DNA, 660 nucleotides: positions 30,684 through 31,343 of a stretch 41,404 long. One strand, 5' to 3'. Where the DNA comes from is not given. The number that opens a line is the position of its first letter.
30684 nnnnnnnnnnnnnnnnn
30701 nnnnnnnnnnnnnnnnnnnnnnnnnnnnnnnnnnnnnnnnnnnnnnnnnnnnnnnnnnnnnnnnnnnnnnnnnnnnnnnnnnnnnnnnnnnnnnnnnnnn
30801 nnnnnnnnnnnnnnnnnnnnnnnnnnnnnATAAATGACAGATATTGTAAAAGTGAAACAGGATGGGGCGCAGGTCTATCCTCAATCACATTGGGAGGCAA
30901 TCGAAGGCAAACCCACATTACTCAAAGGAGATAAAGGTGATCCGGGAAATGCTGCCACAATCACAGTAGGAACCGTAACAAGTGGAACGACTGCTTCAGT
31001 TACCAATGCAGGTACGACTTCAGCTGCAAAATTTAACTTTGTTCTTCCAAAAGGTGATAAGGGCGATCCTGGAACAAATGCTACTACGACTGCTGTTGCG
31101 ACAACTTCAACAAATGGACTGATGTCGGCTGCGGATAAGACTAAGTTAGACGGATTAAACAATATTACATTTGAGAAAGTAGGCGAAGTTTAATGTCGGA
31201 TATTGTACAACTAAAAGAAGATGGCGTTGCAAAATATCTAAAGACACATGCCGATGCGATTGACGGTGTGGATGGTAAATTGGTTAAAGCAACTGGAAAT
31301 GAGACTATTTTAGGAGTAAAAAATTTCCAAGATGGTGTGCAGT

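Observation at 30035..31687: Tail-fibre genes with a duplicated junction module (…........-stop-M[T/S]DIV…K.DG…) flanking a collagen-like cassette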

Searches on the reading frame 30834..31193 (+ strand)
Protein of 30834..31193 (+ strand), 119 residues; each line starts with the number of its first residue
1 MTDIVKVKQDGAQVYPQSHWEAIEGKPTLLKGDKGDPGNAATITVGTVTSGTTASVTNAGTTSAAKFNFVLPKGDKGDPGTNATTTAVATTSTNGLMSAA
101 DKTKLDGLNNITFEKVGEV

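Call 4: search_protein_families(library=pfam, proteins=[window:30834-31193:+], max_evalue=0.1)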
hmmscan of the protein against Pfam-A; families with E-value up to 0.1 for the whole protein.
window:30834-31193:+ (119 aa): 0 families

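Call 5: search_protein_families(library=phrogs, proteins=[window:30834-31193:+], max_evalue=0.01)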
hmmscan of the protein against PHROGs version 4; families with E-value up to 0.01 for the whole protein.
window:30834-31193:+ (119 aa): 12 families
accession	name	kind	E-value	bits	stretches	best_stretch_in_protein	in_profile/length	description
phrog_6907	-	unknown function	1.1e-39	135.8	1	1-119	1-99/99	-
phrog_21765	-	unknown function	7.2e-15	55.9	1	12-78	164-223/422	-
phrog_21962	-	tail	9.2e-09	36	1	36-91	44-99/321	tail protein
phrog_27088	-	unknown function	5.8e-08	33.6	1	28-90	124-186/269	-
phrog_8437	-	unknown function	2.6e-07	31.4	1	82-113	47-78/230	-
phrog_4120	-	tail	2.9e-06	27.5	1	32-91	115-178/360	minor tail protein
phrog_32311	-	unknown function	2.5e-05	24.3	1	31-103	213-291/577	-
phrog_732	-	tail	0.00017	22.1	1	22-118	40-146/283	minor tail protein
phrog_19576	-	unknown function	0.001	19.5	0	30-56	45-71/171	-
phrog_19567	-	tail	0.0012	17.9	1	88-118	730-760/1379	tail fiber protein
phrog_38707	-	unknown function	0.0036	17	1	86-108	338-360/675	-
phrog_574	-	unknown function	0.0098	17.3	0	8-29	12-33/96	-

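Call 8: search_dna_similar(query=window:30834-31190:+, collection=phages, mode=protein, max_rows=40, max_evalue=0.001)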
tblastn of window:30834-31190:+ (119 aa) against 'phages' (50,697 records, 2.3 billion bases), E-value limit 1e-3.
Records with a match: 1; places in all: 1; records where one place covers at least 80% of the query: 1.
Best place of each record, by identity: <60% 1.
By first word of the organism name: Enterococcus 1.
By host as written in the record: Enterococcus sp. 1.
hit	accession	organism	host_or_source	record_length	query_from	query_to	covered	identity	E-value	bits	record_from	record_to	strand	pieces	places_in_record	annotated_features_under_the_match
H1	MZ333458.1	Enterococcus phage SEsuP-1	Enterococcus sp.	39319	1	119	100%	53.6%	3e-21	92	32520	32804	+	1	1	hypothetical protein (x2)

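Call 25: search_solved_structures(query=window:30834-31190:+, max_evalue=5, show_alignments=3)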
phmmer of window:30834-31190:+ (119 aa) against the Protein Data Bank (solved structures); distinct sequences matched with E-value up to 5: 3.
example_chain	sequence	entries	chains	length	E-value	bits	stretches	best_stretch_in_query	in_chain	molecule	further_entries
9j1l_3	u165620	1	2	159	9.7e-06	28.8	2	84-119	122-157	FtbO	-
9j1l_O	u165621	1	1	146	0.00045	23.4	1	81-108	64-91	FtbO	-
9j1k_M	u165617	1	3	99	0.00093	22.4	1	89-109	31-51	CCA-adding enzyme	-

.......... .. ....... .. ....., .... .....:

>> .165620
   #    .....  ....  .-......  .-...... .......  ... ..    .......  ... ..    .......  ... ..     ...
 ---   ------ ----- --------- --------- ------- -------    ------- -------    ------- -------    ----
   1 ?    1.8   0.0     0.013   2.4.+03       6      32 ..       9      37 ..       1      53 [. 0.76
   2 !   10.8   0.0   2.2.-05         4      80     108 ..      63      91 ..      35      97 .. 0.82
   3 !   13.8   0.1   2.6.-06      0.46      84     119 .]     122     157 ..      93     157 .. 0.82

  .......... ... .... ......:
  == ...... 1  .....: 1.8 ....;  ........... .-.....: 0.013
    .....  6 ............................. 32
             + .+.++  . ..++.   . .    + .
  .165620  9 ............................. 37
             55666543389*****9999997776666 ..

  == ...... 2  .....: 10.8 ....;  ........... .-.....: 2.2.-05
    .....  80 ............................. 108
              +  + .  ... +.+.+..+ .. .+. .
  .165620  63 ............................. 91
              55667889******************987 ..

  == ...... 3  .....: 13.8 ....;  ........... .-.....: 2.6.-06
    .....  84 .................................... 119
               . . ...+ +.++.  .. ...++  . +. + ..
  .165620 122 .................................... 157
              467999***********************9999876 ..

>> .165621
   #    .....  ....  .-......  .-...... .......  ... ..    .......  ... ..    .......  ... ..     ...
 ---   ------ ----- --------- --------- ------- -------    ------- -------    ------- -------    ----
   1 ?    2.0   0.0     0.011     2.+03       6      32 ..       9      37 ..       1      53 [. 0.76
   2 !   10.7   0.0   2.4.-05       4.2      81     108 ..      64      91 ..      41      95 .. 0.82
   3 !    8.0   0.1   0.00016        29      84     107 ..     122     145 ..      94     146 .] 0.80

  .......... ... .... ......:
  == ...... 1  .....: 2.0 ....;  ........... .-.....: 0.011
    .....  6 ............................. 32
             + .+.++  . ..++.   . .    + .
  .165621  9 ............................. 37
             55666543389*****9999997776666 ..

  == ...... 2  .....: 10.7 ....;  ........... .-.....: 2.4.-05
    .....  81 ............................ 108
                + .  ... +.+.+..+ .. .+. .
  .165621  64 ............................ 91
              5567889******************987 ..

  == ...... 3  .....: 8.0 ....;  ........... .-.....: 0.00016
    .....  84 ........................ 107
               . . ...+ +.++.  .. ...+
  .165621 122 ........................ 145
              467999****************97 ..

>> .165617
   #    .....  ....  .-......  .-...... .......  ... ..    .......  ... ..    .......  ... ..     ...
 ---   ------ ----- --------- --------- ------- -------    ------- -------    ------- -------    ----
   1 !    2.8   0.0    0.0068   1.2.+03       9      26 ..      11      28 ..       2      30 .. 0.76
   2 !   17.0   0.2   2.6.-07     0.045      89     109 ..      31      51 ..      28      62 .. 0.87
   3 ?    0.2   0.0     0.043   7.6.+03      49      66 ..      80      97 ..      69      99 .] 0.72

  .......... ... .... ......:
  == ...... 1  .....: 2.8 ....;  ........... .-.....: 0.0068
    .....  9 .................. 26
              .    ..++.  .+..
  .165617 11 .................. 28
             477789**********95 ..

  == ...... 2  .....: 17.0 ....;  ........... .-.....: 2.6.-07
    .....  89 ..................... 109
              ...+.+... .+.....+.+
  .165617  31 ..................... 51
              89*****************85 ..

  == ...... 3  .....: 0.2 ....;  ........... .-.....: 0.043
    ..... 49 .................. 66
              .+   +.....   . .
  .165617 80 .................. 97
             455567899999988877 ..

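Call 77: find_homologous_proteins(query=window:30834-31190:+, max_evalue=0.001)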
Query window:30834-31190:+ (119 aa): 247 proteins with E <= 0.001 among 606 candidates; the best 120 are listed.
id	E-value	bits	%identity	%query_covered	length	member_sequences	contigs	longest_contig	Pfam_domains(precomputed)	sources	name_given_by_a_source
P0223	5.6e-68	244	99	100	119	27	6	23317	-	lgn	-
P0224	2.4e-67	242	74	100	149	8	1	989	-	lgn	-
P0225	4.9e-67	241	98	100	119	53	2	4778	-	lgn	-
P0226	9.9e-67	240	97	100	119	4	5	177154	-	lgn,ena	-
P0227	2.7e-61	222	70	100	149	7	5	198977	-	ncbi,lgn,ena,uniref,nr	ncbi:hypothetical protein P7D52_08120 [Enterococcus dongliensis]|uniref:Trimeric autotransporter adh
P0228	5.4e-58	212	65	97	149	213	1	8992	-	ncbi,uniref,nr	ncbi:hypothetical protein CYQ73_12435 [Enterococcus faecium]|uniref:hypothetical protein n=1 Tax=Ent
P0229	1.9e-57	210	84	100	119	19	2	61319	-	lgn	-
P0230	8.2e-57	208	66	100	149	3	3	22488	-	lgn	-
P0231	1.1e-56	207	65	100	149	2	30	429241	-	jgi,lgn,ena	jgi:hypothetical protein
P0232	1.8e-56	207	84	100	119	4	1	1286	-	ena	-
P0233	2.5e-56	206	84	100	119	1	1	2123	-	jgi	jgi:hypothetical protein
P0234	4.8e-56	205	87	100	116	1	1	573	-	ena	-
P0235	7.6e-56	205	81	92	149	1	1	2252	-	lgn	-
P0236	1.1e-55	204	88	100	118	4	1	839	-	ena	-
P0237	2.4e-55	203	84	100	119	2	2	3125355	-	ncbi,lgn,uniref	ncbi:hypothetical protein ACOX9P_09035 [Enterococcus durans]|uniref:hypothetical protein n=1 Tax=Ent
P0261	1.7e-43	165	52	100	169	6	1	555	PF01391.24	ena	-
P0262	4.1e-43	164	49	100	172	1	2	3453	PF01391.24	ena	-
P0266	1.1e-39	153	60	100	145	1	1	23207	PF01391.24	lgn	-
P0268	1.8e-39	152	52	100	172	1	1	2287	PF01391.24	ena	-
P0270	2.4e-37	145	61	100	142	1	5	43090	PF01391.24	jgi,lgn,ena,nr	jgi:hypothetical protein|nr:MAG TPA: nucleoid-associated protein [Caudoviricetes sp.]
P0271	3.1e-37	145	55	100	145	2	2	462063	PF01391.24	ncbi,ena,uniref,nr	ncbi:collagen-like triple helix repeat-containing protein [Enterococcus dongliensis]|uniref:Collagen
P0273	5.2e-37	144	57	100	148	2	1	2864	PF01391.24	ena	-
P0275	3.7e-36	141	58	100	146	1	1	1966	PF01391.24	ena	-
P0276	9.0e-36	140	59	100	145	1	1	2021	PF01391.24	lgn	-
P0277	1.5e-35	139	61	100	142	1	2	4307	PF01391.24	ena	-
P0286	1.1e-27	114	52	100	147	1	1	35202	PF01391.24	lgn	-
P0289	3.1e-27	113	46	100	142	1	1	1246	PF01391.24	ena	-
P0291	2.8e-26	109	70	42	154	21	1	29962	PF01391.24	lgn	-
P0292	1.9e-25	107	42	100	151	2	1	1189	PF01391.24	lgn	-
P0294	6.8e-25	105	53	100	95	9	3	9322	PF01391.24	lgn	-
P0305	3.0e-23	100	47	100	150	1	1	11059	PF01391.24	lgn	-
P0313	2.5e-20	90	52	100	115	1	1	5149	PF01391.24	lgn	-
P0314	3.0e-20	90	50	100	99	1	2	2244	PF01391.24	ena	-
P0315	3.6e-19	87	49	100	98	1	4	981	PF01391.24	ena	-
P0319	1.9e-18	84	48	100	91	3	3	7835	PF01391.24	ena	-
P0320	3.6e-18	83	48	100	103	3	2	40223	PF01391.24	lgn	-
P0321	3.7e-18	83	49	100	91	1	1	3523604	PF01391.24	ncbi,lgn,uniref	ncbi:hypothetical protein IGJ02_002529 [Enterococcus sp. DIV0724b]|uniref:collagen-like protein n=1 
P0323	5.3e-18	83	50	100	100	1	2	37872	PF01391.24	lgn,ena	-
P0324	7.3e-18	82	51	100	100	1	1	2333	PF01391.24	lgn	-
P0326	9.4e-18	82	73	28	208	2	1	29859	PF01391.24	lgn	-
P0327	1.1e-17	82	49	100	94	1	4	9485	PF01391.24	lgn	-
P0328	1.2e-17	82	51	100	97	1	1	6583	PF01391.24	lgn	-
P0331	1.6e-17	81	50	100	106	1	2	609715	PF01391.24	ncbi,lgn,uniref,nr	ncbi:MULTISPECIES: collagen-like protein [unclassified Enterococcus]|uniref:collagen-like protein n=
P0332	2.7e-17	81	46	100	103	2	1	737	PF01391.24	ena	-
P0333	2.8e-17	81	49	100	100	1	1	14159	PF01391.24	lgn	-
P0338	7.0e-17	79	50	100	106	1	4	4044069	PF01391.24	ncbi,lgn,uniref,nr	ncbi:collagen-like protein [Enterococcus termitis]|uniref:Collagen-like protein n=1 Tax=Enterococcus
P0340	7.9e-17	79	49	100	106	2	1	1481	PF01391.24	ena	-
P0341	8.0e-17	79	47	100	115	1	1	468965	PF01391.24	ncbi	ncbi:collagen-like protein [Enterococcus sp. LJL128]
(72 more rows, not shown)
